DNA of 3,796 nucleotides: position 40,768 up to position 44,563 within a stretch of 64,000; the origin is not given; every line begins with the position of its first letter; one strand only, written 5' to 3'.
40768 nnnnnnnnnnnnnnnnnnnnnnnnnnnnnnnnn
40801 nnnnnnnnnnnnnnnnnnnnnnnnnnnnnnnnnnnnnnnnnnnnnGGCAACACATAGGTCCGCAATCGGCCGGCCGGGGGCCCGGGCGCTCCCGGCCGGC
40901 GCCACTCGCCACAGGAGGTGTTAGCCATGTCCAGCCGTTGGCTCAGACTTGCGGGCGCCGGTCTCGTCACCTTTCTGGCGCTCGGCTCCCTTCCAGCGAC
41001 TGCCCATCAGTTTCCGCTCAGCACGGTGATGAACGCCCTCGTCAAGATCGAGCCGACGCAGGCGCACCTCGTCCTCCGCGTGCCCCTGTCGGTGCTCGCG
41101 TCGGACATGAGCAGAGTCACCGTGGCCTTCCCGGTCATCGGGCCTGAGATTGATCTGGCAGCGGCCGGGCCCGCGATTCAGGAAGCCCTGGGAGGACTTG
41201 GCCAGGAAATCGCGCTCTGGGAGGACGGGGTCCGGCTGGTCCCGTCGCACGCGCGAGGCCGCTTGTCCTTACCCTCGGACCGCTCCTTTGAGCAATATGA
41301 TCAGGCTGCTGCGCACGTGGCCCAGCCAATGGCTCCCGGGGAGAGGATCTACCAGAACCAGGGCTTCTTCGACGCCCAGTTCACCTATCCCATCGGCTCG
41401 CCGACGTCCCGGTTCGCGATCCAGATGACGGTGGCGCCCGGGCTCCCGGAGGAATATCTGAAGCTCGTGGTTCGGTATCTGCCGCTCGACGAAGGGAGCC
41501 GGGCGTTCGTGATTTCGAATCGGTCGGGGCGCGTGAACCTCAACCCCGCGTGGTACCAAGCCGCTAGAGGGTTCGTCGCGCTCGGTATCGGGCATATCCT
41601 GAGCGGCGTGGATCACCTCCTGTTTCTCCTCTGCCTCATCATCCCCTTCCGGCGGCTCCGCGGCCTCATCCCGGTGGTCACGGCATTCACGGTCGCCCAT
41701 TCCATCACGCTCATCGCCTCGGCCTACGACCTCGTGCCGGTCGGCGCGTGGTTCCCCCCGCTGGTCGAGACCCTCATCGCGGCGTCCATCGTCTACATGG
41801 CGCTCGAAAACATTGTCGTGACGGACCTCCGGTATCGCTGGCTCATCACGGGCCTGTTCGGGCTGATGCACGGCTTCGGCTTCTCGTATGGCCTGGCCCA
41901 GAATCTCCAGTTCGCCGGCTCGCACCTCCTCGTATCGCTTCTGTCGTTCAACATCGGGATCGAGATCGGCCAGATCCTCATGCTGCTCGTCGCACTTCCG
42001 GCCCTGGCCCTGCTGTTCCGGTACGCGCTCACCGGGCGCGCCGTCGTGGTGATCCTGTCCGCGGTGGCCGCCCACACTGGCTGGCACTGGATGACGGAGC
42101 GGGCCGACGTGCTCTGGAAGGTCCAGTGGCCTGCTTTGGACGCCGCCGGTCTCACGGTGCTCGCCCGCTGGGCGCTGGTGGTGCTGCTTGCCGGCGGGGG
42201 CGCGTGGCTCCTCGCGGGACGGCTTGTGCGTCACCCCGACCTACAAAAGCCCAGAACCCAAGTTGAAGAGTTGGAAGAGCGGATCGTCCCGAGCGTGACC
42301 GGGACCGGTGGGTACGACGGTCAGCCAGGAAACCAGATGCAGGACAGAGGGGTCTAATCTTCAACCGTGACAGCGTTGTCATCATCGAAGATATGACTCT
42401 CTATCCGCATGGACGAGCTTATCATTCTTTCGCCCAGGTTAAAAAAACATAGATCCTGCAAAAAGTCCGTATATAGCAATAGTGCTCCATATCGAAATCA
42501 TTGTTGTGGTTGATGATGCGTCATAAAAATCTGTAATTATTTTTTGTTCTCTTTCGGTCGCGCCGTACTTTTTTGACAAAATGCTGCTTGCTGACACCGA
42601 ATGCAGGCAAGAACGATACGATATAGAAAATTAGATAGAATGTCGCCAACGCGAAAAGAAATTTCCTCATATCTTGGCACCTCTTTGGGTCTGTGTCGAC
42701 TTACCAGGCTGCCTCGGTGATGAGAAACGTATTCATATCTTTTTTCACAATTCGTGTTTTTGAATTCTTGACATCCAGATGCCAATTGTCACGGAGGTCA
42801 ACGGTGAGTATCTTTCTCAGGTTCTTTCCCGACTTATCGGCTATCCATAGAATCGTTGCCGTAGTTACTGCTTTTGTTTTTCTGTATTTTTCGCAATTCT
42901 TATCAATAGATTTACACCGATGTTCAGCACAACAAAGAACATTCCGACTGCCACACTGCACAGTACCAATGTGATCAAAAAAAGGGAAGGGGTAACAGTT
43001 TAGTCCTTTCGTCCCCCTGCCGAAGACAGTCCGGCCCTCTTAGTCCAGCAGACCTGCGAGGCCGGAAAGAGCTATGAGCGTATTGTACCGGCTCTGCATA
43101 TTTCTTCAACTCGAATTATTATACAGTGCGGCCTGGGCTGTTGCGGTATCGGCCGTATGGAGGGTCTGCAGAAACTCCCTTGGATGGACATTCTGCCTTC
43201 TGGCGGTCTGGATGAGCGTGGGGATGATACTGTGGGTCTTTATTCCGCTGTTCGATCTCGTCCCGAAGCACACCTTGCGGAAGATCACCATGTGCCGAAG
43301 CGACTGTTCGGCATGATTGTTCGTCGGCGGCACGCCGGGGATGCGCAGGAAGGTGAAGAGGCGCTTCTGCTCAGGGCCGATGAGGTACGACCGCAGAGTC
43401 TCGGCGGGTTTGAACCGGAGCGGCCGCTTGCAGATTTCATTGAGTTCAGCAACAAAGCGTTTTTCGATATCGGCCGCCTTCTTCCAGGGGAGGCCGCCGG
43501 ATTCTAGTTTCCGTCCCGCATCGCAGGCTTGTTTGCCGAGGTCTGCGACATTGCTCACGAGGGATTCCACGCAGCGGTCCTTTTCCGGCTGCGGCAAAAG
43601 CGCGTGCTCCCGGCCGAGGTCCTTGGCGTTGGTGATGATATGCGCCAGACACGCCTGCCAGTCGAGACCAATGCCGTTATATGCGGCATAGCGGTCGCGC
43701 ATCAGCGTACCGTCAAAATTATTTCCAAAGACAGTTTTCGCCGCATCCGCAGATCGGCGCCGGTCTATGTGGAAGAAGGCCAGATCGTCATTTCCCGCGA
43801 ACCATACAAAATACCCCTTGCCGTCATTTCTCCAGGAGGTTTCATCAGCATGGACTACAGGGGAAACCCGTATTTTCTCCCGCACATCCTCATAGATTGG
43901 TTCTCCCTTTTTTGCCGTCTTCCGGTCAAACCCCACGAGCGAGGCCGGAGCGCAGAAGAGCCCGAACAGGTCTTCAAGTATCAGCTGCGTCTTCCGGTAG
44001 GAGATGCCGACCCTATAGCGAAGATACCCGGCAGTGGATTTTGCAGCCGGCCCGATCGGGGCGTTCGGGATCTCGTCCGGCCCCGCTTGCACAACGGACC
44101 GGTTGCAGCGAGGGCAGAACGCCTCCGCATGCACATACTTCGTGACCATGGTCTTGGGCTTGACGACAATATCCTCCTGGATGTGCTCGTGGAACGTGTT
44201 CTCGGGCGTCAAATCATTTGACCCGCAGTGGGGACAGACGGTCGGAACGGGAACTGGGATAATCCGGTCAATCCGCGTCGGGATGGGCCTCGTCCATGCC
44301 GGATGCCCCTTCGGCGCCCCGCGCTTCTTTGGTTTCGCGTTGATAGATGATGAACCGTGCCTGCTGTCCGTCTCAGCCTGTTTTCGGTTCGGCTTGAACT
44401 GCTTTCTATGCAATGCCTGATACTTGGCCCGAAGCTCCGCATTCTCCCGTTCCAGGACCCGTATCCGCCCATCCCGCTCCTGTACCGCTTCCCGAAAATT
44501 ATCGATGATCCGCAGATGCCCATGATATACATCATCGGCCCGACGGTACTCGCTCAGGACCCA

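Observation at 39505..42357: Candidate precursor-peptide locus: strongly ribosome-bound 48-aa N/G/P-rich peptide, hairpin, secreted NHL propeller, and HupE/UreJ-like membrane protein with a matching C-terminal tail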

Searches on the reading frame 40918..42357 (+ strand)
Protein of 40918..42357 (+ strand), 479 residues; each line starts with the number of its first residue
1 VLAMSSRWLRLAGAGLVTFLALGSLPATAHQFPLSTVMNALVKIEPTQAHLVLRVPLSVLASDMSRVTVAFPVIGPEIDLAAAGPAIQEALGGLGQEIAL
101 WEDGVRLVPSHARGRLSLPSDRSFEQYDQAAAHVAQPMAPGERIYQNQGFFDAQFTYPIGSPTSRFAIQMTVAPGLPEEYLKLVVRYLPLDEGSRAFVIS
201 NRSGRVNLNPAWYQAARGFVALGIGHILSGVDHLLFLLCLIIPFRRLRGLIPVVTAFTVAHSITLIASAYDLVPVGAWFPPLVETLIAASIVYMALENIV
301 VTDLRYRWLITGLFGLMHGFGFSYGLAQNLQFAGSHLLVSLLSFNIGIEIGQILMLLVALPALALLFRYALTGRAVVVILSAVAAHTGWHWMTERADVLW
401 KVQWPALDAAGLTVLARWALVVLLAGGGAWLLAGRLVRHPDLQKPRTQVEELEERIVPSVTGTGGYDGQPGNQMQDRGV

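Call 4: search_protein_families(library=pfam, proteins=[window:40918-42357:+], max_evalue=0.1)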
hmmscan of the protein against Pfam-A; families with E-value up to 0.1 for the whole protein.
window:40918-42357:+ (479 aa): 1 family
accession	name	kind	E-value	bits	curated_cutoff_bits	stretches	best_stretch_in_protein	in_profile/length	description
PF13795.12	HupE_UreJ_2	-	1.3e-41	142.3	24.5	1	219-367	1-153/156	HupE / UreJ protein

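Call 5: search_protein_families(library=ncbifam, proteins=[window:40918-42357:+], max_evalue=0.1)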
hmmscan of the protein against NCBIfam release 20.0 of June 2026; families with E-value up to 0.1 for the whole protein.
window:40918-42357:+ (479 aa): 0 families

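Call 23: find_encoding_contigs(protein=window:40918-42354:+, flank=10000, max_places=6)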
Protein window:40918-42354:+ (479 aa): no gene with exactly this product is on record in the collection.

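Call 25: find_homologous_proteins(query=window:40927-42354:+, max_evalue=0.00001)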
Query window:40927-42354:+ (476 aa): 8000 proteins with E <= 0.00001 among 8000 candidates; the best 120 are listed.
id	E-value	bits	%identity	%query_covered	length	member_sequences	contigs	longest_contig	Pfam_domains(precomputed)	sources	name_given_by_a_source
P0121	0.0e+0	1050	100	100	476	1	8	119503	PF13795.14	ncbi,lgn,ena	ncbi:MAG: HupE/UreJ family protein [Nitrospirota bacterium]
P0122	5.6e-225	766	84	89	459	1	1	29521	PF13795.14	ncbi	-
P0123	2.0e-215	734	81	87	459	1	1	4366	PF13795.14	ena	-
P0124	2.4e-213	727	81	87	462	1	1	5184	PF13795.14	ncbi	-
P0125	2.7e-204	697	73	91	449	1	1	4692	PF13795.14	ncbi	-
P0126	1.3e-197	675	69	93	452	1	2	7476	PF13795.14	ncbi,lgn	-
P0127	2.2e-193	661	72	89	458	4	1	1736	PF13795.14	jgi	-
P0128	1.9e-183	629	68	94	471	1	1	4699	PF13795.14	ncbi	-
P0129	7.5e-179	614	65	93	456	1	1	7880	PF13795.14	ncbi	-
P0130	2.5e-177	609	67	89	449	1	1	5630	PF13795.14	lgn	-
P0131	1.1e-174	600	69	86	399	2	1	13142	PF13795.14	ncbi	-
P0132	8.4e-174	597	64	93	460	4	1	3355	PF13795.14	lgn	-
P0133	3.5e-173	595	67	92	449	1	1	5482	PF13795.14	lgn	-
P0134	1.9e-171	589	67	87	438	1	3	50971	PF13795.14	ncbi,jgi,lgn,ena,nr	ncbi:MAG: hypothetical protein AUH29_09430 [Candidatus Rokubacteria bacterium 13_1_40CM_69_27]|nr:MA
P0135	3.2e-171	588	64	94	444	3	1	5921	PF13795.14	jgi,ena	-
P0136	3.3e-171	588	65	91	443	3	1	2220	PF13795.14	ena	-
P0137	2.3e-170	586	67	84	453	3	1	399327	PF13795.14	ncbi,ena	-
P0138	2.9e-170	585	63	93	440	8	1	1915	PF13795.14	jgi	jgi:hypothetical protein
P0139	4.0e-170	585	66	86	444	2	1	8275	PF13795.14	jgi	jgi:hypothetical protein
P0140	1.5e-169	583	67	86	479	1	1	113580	PF13795.14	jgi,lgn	jgi:hypothetical protein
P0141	2.8e-169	582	64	93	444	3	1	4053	PF13795.14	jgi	jgi:hypothetical protein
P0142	5.3e-169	581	66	88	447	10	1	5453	PF13795.14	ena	-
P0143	1.0e-168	580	67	84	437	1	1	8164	PF13795.14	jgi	jgi:hypothetical protein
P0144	1.3e-168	580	64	91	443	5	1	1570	PF13795.14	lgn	-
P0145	2.2e-168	579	65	87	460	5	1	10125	PF13795.14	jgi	jgi:hypothetical protein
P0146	3.8e-168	578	64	93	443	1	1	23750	PF13795.14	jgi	-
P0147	1.2e-167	577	61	95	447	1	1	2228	PF13795.14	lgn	-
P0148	3.8e-167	575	65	89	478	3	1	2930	PF13795.14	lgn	-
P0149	8.1e-167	574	68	83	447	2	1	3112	PF13795.14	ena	-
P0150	9.6e-167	574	66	86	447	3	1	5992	PF13795.14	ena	-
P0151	1.0e-166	573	64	90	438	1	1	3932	PF13795.14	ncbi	-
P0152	1.9e-166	573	67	87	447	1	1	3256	PF13795.14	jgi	jgi:hypothetical protein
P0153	2.7e-166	572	63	91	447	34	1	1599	PF13795.14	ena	-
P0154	3.2e-166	572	65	88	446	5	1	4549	PF13795.14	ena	-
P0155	5.0e-166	571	61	94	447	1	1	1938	PF13795.14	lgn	-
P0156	1.0e-165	570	63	87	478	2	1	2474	PF13795.14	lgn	-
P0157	1.3e-165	570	66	86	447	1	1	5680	PF13795.14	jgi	jgi:hypothetical protein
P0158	2.4e-165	569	66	86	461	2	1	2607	PF13795.14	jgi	jgi:hypothetical protein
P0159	2.7e-165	569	65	84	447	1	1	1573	PF13795.14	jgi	jgi:hypothetical protein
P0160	4.6e-165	568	64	89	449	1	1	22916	PF13795.14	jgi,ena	-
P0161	7.2e-165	567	64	86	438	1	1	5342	PF13795.14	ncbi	-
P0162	1.5e-164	566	65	83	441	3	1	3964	PF13795.14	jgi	jgi:HupE / UreJ protein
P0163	1.5e-164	566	63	89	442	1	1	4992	PF13795.14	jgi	jgi:hypothetical protein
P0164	1.6e-164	566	66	83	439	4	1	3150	PF13795.14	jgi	jgi:hypothetical protein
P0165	1.6e-164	566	65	84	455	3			PF13795.14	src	-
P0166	2.7e-164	566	63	89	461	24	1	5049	PF04955.19,PF13795.14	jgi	jgi:HupE / UreJ protein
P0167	3.8e-164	565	64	88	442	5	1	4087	PF13795.14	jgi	-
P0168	3.8e-164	565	64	90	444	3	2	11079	PF13795.14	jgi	jgi:hypothetical protein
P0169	4.0e-164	565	65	88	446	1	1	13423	PF13795.14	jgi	jgi:HupE / UreJ protein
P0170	4.9e-164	565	61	93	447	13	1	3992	PF13795.14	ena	-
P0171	7.0e-164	564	62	95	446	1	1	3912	PF13795.14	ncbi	-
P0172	7.6e-164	564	64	88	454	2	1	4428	PF13795.14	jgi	jgi:hypothetical protein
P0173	8.0e-164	564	66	83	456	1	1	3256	PF13795.14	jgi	jgi:hypothetical protein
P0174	1.3e-163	563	63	87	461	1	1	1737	PF13795.14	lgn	-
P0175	1.4e-163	563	64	87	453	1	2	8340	PF13795.14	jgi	jgi:hypothetical protein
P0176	1.5e-163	563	65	84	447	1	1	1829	PF13795.14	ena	-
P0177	2.2e-163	563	66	82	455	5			PF13795.14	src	-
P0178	4.4e-163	562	64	87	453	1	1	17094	PF13795.14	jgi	jgi:HupE/UreJ protein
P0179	6.1e-163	561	65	85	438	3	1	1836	PF13795.14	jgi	-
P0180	6.2e-163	561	64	86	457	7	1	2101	PF13795.14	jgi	jgi:hypothetical protein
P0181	6.3e-163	561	64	88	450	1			PF13795.14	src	-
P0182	6.3e-163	561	64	87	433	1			PF13795.14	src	-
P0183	7.0e-163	561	65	86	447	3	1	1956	PF13795.14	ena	-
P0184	7.2e-163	561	60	95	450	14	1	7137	PF13795.14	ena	-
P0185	1.1e-162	560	63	89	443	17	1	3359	PF13795.14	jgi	jgi:hypothetical protein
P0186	1.1e-162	560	65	86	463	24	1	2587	PF13795.14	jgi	jgi:hypothetical protein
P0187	1.4e-162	560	66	84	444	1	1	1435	PF13795.14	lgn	-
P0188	2.0e-162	559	60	93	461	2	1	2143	PF13795.14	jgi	jgi:hypothetical protein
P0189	2.1e-162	559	62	89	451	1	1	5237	PF13795.14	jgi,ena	jgi:hypothetical protein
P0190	3.2e-162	559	65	82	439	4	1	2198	PF13795.14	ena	-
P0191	3.2e-162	559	62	95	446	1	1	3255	PF13795.14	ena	-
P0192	3.5e-162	559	64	84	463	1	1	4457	PF13795.14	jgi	jgi:hypothetical protein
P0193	3.5e-162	559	63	88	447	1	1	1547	PF13795.14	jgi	jgi:hypothetical protein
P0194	4.5e-162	558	66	86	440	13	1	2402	PF13795.14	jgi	jgi:hypothetical protein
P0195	5.0e-162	558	64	86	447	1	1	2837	PF13795.14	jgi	jgi:hypothetical protein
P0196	5.2e-162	558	65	86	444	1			PF13795.14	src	-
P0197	5.6e-162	558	64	86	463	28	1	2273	PF13795.14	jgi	jgi:HupE / UreJ protein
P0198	5.9e-162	558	66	86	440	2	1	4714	PF13795.14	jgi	jgi:hypothetical protein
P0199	1.1e-161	557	66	86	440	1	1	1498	PF13795.14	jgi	jgi:hypothetical protein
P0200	1.2e-161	557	65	84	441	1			PF13795.14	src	-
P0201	1.2e-161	557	61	89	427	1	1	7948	PF13795.14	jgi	jgi:HupE / UreJ protein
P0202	1.4e-161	557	62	90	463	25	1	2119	PF13795.14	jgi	jgi:hypothetical protein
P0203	1.4e-161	557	63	86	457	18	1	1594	PF13795.14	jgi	jgi:hypothetical protein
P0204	1.6e-161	556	65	86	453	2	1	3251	PF13795.14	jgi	jgi:hypothetical protein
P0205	1.7e-161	556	65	83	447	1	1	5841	PF13795.14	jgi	jgi:hypothetical protein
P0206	2.9e-161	556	63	84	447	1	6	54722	PF13795.14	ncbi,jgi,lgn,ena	ncbi:MAG TPA: HupE/UreJ family protein [Myxococcales bacterium]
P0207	2.9e-161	556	63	87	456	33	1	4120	PF13795.14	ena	-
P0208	4.2e-161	555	61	88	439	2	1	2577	PF13795.14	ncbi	-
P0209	5.8e-161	555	62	90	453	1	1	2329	PF13795.14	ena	-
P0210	6.0e-161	554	65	86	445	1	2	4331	PF13795.14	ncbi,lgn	-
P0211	6.1e-161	554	64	87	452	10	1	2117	PF13795.14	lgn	-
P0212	6.1e-161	554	64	83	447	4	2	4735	PF13795.14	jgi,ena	-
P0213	6.4e-161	554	63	84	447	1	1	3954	PF13795.14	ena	-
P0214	8.2e-161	554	66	84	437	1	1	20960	PF13795.14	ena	-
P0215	1.0e-160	554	63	84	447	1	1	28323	PF13795.14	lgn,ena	-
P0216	1.2e-160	554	63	90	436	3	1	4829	PF13795.14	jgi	jgi:hypothetical protein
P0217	1.4e-160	553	63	84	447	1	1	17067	PF13795.14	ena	-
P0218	1.5e-160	553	63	84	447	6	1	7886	PF13795.14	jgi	jgi:HupE/UreJ protein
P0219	1.6e-160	553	63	88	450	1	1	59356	PF13795.14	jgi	jgi:HupE / UreJ protein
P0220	1.8e-160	553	61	90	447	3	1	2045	PF13795.14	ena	-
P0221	2.4e-160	552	62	90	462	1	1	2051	PF13795.14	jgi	jgi:hypothetical protein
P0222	2.4e-160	552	62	89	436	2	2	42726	PF13795.14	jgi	jgi:hypothetical protein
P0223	2.5e-160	552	63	88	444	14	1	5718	PF13795.14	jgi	-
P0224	2.6e-160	552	63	88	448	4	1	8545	PF13795.14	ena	-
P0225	2.9e-160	552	61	89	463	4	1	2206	PF13795.14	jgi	jgi:hypothetical protein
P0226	3.0e-160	552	62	87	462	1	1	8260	PF13795.14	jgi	jgi:hypothetical protein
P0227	3.9e-160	552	62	89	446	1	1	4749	PF13795.14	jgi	jgi:HupE / UreJ protein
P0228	4.2e-160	552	64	84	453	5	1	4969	PF13795.14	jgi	jgi:HupE / UreJ protein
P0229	4.5e-160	552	62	88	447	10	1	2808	PF13795.14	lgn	-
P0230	4.6e-160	552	62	88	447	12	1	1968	PF13795.14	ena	-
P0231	6.3e-160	551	63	87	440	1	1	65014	PF13795.14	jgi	jgi:hypothetical protein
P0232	8.0e-160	551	64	86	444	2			PF13795.14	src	-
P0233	9.1e-160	551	61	90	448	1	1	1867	PF13795.14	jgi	jgi:hypothetical protein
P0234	9.8e-160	550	62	91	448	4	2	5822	PF13795.14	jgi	jgi:hypothetical protein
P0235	9.8e-160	550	60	95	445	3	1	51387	PF13795.14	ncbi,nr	ncbi:MAG TPA: HupE/UreJ family protein [Terriglobales bacterium]|nr:HupE/UreJ family protein [Terrig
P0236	1.2e-159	550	61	87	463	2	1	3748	PF13795.14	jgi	jgi:hypothetical protein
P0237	1.4e-159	550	65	85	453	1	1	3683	PF13795.14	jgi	jgi:hypothetical protein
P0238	1.8e-159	550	64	86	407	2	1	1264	PF13795.14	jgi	-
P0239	2.0e-159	549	61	91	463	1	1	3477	PF13795.14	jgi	jgi:hypothetical protein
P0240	2.4e-159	549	63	84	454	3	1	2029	PF13795.14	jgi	jgi:HupE / UreJ protein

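Call 27: find_encoding_contigs(protein=P0122, flank=8000, max_places=2)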
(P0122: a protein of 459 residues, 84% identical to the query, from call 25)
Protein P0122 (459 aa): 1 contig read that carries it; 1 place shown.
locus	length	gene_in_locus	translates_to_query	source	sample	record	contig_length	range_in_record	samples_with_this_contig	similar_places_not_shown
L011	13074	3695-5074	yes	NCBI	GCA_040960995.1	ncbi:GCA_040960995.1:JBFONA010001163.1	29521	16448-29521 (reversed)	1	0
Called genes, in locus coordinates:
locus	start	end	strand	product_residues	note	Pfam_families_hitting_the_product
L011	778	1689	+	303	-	PF02826:2-Hacid_dh_C (weak), PF03446:NAD_binding_2, PF03807:F420_oxidored, PF14833:NAD_binding_11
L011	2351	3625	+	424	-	PF01436:NHL (weak)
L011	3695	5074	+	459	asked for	PF13795:HupE_UreJ_2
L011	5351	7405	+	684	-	PF00515:TPR_1, PF07719:TPR_2, PF13414:TPR_11, PF13424:TPR_12, PF13432:TPR_16, PF13424:TPR_12, PF14559:TPR_19, PF13432:TPR_16, +41 more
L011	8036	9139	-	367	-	PF02746:MR_MLE_N, PF13378:MR_MLE_C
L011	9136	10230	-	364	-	PF00005:ABC_tran, PF13304:AAA_21 (faint), PF08402:TOBE_2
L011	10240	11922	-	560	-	PF00528:BPD_transp_1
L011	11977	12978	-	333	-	PF13531:SBP_bac_11, PF01547:SBP_bac_1, PF13416:SBP_bac_8, PF13343:SBP_bac_6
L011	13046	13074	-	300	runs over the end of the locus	PF02629:CoA_binding, PF13380:CoA_binding_2, PF13607:Succ_CoA_lig, PF00549:Ligase_CoA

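Call 28: find_encoding_contigs(protein=P0129, flank=8000, max_places=2)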
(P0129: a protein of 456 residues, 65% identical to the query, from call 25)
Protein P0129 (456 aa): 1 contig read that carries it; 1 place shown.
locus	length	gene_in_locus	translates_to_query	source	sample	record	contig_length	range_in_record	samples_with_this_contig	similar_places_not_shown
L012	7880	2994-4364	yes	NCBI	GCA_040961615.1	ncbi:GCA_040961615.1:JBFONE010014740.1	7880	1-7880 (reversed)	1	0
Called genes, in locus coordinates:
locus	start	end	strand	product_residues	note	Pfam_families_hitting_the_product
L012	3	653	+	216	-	?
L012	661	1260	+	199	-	PF00072:Response_reg, PF03861:ANTAR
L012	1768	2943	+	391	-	PF01436:NHL (faint)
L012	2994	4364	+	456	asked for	PF13795:HupE_UreJ_2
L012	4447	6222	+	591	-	PF08309:LVIVD (weak)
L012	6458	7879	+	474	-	?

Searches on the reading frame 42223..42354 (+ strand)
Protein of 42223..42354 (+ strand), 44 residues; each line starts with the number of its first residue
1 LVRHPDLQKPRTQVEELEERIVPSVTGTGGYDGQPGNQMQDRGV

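Call 46: find_homologous_proteins(query=window:42223-42354:+, max_evalue=10)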
Query window:42223-42354:+ (44 aa): 13 proteins with E <= 10 among 13 candidates.
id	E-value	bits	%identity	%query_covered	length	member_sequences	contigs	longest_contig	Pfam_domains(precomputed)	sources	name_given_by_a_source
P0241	5.5e-8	50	68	84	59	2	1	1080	-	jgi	jgi:hypothetical protein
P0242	1.0e-7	49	81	70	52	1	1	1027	-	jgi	-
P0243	1.2e-7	49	96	59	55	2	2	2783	-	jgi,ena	jgi:hypothetical protein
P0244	1.3e-7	49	81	70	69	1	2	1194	-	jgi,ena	-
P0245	2.8e-7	47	92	59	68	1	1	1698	-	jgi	jgi:hypothetical protein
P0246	2.8e-7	47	86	64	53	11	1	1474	-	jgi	jgi:hypothetical protein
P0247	3.5e-7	47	83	68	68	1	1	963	-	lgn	-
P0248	5.4e-7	47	80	68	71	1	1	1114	-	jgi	jgi:hypothetical protein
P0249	1.1e-6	46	89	43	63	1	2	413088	-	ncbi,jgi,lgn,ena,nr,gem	ncbi:MAG: hypothetical protein KG003_13035 [Bacteroidetes bacterium]|nr:hypothetical protein [Bacter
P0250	1.2e-6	46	74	52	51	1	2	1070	-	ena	-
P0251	2.1e-6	45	77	68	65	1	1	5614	-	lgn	-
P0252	3.9e-6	44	70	68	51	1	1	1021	-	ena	-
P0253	8.0e-6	43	81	59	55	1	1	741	-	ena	-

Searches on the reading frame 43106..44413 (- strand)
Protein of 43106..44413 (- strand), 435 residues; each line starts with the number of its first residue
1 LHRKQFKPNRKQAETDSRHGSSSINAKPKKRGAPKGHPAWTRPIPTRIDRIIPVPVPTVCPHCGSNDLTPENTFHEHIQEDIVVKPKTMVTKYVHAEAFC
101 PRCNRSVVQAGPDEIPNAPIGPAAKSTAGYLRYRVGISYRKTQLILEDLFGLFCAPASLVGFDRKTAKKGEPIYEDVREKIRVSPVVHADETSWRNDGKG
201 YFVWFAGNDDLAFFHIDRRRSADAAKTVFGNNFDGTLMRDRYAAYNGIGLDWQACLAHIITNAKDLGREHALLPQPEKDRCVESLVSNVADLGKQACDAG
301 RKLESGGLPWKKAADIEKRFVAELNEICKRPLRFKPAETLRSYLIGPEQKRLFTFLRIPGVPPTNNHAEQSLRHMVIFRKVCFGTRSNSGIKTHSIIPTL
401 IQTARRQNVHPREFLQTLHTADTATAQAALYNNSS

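Call 4: search_protein_families(library=pfam, proteins=[window:43106-44413:-], max_evalue=0.1)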
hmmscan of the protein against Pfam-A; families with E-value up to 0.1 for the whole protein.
window:43106-44413:- (435 aa): 4 families
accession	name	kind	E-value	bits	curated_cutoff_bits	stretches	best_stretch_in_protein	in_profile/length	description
PF03050.20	DDE_Tnp_IS66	-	3.9e-31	108.9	23.1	1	129-391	13-282/284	Transposase IS66 family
PF18551.6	TackOD1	-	0.0038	17.3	32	1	56-113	87-140/188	Thaumarchaeal output domain 1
PF09723.15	Zn_ribbon_8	-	0.023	15.1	34.4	0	56-68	25-37/41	Zinc ribbon domain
PF13005.12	zf-IS66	-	0.071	14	27.3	1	57-103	1-45/46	zinc-finger binding domain of transposase IS66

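Call 5: search_protein_families(library=ncbifam, proteins=[window:43106-44413:-], max_evalue=0.1)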
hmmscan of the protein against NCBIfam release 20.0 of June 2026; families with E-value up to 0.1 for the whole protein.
window:43106-44413:- (435 aa): 3 families
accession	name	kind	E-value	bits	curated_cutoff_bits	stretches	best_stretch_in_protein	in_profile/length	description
NF033517.1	transpos_IS66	equivalog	2.2e-63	214.7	180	1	35-419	2-384/387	IS66 family transposase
NF033587.1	transpos_IS6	equivalog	0.0014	18.4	125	1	130-231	16-116/202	IS6 family transposase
TIGR03655.1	anti_R_Lar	subfamily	0.053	13.8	39.6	0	60-106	4-37/55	Lar family restriction alleviation protein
